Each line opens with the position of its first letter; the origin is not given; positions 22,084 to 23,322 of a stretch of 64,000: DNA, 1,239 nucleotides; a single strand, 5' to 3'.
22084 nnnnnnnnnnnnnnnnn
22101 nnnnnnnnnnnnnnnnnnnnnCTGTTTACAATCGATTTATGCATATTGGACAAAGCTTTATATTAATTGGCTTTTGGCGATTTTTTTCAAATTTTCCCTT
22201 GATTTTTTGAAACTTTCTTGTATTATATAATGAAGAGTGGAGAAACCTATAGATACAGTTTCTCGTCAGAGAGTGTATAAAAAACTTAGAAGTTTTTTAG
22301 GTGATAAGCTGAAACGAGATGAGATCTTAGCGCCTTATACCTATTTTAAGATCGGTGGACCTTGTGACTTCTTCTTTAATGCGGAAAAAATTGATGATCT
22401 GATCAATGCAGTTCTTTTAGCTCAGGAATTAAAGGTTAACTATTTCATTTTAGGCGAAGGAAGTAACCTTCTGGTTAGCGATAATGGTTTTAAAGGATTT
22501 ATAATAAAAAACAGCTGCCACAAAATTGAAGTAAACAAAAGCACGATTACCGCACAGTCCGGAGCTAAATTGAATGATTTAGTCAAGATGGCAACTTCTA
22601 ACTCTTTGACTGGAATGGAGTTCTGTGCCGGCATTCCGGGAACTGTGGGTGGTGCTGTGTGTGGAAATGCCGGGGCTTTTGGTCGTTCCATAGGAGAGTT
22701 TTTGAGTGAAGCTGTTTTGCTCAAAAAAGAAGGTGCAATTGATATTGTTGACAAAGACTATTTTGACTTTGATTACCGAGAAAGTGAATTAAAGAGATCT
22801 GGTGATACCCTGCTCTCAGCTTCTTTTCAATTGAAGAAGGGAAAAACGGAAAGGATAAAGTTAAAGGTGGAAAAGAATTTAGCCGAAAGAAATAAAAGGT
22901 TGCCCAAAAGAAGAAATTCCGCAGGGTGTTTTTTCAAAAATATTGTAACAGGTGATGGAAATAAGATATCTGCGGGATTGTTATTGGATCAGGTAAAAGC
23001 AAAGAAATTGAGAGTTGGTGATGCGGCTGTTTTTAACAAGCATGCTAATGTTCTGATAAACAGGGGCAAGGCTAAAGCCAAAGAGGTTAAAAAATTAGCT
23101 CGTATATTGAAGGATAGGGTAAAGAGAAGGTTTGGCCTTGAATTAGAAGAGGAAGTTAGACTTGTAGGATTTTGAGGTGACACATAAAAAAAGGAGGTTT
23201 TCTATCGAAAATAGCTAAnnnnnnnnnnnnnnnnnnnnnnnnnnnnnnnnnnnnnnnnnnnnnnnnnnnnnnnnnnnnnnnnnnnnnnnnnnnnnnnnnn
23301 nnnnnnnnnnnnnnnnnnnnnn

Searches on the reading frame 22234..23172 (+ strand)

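Call 79: search_protein_families(library=pfam, proteins=[window:22234-23172:+], max_evalue=0.001)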
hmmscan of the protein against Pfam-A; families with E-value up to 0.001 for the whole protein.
window:22234-23172:+ (313 aa): 2 families
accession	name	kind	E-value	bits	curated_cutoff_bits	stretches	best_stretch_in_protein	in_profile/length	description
PF02873.21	MurB_C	-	1.2e-25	90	27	1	208-311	2-99/99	UDP-N-acetylenolpyruvoylglucosamine reductase, C-terminal domain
PF01565.28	FAD_binding_4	-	1.4e-17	64.1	26.4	1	47-159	4-125/139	FAD binding domain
